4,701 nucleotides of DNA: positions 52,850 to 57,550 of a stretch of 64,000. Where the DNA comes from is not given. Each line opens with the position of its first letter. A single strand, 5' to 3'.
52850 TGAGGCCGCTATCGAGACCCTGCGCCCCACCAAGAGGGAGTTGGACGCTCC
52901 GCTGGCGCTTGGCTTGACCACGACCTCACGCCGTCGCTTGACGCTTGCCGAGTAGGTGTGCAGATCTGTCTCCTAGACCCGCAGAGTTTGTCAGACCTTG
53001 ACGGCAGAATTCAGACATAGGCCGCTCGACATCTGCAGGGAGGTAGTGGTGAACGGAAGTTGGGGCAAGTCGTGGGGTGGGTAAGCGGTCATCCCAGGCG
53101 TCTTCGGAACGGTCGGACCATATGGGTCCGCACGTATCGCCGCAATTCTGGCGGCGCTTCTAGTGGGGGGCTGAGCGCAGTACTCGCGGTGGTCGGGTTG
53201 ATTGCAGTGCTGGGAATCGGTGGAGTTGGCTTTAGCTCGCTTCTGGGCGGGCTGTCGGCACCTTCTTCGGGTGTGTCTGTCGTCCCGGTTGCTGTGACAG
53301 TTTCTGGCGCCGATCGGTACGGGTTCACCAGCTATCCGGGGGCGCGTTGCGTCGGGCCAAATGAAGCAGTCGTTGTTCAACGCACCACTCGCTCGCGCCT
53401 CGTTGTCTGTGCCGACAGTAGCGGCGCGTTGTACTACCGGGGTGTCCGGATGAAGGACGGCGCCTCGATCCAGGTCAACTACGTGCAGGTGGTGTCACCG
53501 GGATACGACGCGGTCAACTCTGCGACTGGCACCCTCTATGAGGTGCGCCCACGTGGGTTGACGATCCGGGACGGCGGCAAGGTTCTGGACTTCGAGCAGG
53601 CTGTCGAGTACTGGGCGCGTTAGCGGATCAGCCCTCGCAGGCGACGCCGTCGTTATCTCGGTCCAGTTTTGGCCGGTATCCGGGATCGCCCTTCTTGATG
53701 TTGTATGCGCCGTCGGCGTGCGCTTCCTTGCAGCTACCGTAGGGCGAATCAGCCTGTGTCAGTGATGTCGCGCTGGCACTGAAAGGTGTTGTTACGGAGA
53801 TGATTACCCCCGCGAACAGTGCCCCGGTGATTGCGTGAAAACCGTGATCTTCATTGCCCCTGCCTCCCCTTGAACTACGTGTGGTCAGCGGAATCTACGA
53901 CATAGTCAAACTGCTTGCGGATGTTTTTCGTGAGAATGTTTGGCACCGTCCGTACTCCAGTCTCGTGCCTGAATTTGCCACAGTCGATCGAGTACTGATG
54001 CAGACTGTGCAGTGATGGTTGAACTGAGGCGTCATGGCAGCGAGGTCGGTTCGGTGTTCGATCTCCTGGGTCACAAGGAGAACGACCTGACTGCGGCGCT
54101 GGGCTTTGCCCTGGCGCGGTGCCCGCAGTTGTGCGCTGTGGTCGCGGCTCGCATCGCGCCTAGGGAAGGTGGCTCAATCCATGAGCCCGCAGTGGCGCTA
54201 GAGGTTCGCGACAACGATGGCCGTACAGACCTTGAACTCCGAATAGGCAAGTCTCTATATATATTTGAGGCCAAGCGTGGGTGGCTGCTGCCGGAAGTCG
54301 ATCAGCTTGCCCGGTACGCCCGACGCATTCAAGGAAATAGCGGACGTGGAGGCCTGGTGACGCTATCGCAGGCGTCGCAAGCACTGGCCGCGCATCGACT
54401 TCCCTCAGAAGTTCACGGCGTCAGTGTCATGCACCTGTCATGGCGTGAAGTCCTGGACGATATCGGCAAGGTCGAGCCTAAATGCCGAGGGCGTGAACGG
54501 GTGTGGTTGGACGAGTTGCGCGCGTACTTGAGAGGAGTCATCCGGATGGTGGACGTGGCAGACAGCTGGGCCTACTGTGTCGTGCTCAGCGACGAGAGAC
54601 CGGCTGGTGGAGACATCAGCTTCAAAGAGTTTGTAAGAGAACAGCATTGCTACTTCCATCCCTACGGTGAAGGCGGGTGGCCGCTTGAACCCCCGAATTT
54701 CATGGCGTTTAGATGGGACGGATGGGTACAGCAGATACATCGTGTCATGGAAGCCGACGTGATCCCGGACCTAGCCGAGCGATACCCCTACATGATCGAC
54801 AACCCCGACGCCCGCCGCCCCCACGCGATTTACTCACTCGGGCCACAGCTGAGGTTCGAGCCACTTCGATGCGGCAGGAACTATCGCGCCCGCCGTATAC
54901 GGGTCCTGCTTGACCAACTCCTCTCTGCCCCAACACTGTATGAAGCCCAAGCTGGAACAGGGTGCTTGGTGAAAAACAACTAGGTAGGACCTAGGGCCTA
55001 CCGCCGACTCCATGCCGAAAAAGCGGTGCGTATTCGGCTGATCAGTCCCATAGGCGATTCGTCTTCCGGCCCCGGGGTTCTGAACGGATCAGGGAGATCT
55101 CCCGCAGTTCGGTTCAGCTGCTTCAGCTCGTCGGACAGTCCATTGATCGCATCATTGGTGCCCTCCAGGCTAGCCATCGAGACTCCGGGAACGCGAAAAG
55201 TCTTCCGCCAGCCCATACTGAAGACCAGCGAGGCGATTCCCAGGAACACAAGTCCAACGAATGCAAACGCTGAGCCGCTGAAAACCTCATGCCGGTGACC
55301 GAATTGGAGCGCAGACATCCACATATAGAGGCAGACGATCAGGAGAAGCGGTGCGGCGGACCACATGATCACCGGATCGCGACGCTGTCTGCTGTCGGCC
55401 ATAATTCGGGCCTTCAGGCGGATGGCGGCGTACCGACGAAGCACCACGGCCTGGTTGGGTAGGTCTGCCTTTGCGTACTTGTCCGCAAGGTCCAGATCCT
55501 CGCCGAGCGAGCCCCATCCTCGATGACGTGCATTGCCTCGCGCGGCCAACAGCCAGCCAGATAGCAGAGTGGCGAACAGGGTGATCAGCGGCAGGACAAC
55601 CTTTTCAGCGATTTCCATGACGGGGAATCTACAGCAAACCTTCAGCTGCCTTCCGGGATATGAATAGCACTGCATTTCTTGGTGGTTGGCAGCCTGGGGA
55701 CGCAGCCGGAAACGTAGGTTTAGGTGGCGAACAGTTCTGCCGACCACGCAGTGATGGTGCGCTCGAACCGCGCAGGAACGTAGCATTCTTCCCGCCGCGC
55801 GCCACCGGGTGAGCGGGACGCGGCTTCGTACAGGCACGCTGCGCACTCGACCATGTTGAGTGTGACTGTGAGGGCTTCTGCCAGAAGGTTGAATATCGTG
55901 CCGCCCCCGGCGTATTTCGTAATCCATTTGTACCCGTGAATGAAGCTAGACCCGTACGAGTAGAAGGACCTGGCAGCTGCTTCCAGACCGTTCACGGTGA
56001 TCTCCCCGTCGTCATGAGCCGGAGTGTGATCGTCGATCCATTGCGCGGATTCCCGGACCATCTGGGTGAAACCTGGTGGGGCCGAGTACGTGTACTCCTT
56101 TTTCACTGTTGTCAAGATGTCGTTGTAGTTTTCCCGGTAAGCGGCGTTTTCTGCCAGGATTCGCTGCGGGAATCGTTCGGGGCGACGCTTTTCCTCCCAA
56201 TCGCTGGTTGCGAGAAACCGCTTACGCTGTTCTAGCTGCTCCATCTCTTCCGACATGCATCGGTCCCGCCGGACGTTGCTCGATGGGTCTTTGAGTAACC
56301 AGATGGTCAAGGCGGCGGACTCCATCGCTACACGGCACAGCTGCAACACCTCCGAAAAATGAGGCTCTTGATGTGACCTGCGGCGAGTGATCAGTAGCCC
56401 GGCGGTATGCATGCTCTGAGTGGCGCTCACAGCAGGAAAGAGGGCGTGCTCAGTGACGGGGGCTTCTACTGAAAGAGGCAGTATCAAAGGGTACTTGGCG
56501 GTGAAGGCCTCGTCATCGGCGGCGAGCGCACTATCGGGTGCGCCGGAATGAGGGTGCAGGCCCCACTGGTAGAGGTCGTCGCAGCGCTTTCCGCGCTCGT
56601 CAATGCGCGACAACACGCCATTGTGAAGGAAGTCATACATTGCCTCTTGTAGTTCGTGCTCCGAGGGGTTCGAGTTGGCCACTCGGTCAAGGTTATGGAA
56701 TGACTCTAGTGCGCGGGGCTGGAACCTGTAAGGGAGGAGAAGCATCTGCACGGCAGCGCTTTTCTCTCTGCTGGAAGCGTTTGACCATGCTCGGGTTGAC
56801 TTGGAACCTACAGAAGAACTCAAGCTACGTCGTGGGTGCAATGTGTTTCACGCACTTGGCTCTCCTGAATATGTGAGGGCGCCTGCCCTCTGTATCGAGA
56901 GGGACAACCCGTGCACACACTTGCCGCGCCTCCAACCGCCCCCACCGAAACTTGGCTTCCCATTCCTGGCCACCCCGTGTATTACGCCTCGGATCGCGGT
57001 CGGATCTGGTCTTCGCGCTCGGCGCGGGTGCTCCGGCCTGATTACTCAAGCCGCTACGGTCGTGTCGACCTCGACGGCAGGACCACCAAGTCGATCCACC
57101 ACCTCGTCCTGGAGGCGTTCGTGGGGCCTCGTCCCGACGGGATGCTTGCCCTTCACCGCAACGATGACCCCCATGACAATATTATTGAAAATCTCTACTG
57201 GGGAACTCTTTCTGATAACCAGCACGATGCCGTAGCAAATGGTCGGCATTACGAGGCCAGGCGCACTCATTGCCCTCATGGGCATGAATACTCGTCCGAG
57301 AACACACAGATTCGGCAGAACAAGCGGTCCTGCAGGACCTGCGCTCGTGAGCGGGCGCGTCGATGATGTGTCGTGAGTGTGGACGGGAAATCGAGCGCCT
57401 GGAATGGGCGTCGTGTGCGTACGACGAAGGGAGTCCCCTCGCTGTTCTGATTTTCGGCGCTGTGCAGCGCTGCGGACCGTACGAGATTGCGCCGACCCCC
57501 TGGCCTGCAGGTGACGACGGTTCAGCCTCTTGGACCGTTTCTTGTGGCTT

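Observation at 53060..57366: Lower-GC cargo island after the second integrase: nuclease-like protein, two-gene membrane module, inactivated secreted Excalibur protein, homing HNH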

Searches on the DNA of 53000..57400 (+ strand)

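Call 5: search_dna_similar(query=window:53000-57400:+, collection=phages, mode=near)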
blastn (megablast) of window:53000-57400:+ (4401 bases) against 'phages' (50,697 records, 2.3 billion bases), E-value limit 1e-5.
No match.

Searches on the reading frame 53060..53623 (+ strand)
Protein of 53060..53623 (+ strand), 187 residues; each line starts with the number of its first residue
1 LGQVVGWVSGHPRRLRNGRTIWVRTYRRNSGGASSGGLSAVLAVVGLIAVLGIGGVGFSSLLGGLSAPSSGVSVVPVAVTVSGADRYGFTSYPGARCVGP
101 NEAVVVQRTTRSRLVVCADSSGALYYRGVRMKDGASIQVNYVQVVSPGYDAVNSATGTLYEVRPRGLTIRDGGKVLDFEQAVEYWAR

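Call 9: search_protein_families(library=pfam, proteins=[window:53060-53623:+], max_evalue=0.1)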
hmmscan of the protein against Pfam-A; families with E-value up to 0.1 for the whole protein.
window:53060-53623:+ (187 aa): 0 families

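Call 10: search_protein_families(library=padloc, proteins=[window:53060-53623:+], max_evalue=0.1)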
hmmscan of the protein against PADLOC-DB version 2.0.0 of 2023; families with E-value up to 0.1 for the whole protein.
window:53060-53623:+ (187 aa): 0 families

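Call 14: search_protein_families(library=phrogs, proteins=[window:53060-53623:+], max_evalue=0.01)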
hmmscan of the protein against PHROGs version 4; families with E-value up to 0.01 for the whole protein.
window:53060-53623:+ (187 aa): 0 families

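Call 15: search_protein_families(library=ncbifam, proteins=[window:53060-53623:+], max_evalue=0.01)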
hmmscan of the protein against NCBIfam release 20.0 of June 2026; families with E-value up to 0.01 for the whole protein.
window:53060-53623:+ (187 aa): 0 families

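Call 66: search_protein_representatives(protein=window:53060-53623:+)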
Query: 187 residues. Proteins with E-value up to 0.001 (for the whole library): 362; up to 1e-10: 127; up to 1e-30: 1. The best 150 are listed.
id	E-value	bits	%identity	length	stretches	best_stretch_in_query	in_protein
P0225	5.4e-49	182.8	74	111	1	79-187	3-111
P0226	3.0e-24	102.2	49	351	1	72-187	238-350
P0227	4.5e-21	91.8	44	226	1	66-184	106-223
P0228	4.7e-20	88.5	46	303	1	75-184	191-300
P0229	4.7e-20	88.5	47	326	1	78-184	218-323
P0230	8.1e-20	87.7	42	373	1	65-183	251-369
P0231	1.2e-19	87.2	45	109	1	81-185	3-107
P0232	2.8e-19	86.0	47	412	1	69-184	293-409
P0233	8.1e-19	84.5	43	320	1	79-183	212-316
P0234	8.1e-19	84.5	47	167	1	75-173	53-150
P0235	8.5e-19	84.4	44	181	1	78-185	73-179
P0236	1.2e-17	80.7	50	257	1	80-184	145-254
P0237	1.6e-17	80.2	41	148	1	67-186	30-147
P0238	1.7e-17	80.2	43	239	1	75-183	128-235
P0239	2.7e-17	79.5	45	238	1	74-184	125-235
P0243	5.1e-17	78.6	39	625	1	67-186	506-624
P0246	1.0e-16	77.7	44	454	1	75-186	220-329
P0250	2.7e-16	76.2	44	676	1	77-187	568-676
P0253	4.3e-16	75.6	43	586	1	67-187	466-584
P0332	9.6e-12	61.4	40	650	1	72-184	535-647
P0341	2.4e-11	60.1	39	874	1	75-185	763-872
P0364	5.3e-10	55.7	36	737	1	58-184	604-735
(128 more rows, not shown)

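Call 67: search_protein_families(library=pfam, proteins=[P0226, P0232, P0243, P0250, P0253, P0341, P0364, P0332, P0246, P0230], max_evalue=0.001)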
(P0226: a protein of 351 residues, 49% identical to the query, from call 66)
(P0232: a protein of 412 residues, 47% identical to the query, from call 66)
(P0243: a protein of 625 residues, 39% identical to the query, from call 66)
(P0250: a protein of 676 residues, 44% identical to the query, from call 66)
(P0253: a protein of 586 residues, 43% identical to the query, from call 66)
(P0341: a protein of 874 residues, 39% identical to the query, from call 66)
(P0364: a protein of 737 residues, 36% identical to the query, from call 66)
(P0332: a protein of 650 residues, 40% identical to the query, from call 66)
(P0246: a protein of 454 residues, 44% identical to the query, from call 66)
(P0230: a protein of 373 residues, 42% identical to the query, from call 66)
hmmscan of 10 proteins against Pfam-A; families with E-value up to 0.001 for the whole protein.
P0226 (351 aa): 0 families

P0232 (412 aa): 1 family
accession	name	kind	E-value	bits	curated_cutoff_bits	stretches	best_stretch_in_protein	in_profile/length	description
PF10708.14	DUF2510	-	4.6e-11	42.7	24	1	63-95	1-34/35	Protein of unknown function (DUF2510)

P0243 (625 aa): 1 family
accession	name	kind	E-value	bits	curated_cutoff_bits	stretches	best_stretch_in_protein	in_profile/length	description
PF00012.26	HSP70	-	4e-26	91.8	20.6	1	85-369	105-378/599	Hsp70 protein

P0250 (676 aa): 1 family
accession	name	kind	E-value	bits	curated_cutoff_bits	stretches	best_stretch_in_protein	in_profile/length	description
PF00012.26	HSP70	-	5.4e-32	111.2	20.6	1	105-362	118-373/599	Hsp70 protein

P0253 (586 aa): 2 families
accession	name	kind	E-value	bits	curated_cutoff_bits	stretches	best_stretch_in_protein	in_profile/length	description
PF00012.26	HSP70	-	5.6e-30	104.5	20.6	1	89-355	107-372/599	Hsp70 protein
PF06723.19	MreB_Mbl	-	4.6e-06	26.2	27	0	91-206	69-179/327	MreB/Mbl protein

P0341 (874 aa): 4 families
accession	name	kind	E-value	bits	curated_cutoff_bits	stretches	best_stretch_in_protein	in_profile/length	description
PF00069.31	Pkinase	-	2e-42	145.9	31.7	1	392-605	1-211/263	Protein kinase domain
PF00012.26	HSP70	-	2e-32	112.6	20.6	1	103-366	111-370/599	Hsp70 protein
PF07714.23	PK_Tyr_Ser-Thr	-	1e-26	94.3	23.1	1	394-637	3-249/258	Protein tyrosine and serine/threonine kinase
PF06723.19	MreB_Mbl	-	5.1e-07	29.3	27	1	102-368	70-319/327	MreB/Mbl protein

P0364 (737 aa): 0 families

P0332 (650 aa): 3 families
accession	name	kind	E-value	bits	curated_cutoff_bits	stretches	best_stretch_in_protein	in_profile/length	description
PF00069.31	Pkinase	-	1.4e-42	146.3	31.7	1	14-215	1-199/263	Protein kinase domain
PF07714.23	PK_Tyr_Ser-Thr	-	1.1e-26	94.1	23.1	1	16-258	3-248/258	Protein tyrosine and serine/threonine kinase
PF01636.29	APH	-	4.7e-05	23.7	23.2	1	114-160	150-198/239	Phosphotransferase enzyme family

P0246 (454 aa): 0 families

P0230 (373 aa): 0 families

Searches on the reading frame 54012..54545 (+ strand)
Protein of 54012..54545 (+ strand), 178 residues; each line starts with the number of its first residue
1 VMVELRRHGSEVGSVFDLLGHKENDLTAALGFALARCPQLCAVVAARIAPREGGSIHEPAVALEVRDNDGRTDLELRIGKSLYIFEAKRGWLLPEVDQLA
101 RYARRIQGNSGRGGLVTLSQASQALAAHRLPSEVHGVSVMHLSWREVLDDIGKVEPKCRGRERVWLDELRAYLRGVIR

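Call 82: search_protein_families(library=pfam, proteins=[window:54012-54545:+], max_evalue=10)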
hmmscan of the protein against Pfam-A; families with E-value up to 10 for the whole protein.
window:54012-54545:+ (178 aa): 1 family
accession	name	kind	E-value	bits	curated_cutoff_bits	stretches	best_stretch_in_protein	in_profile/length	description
PF08011.17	PDDEXK_9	-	0.11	12.9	25.5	1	61-88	22-53/105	PD-(D/E)XK nuclease superfamily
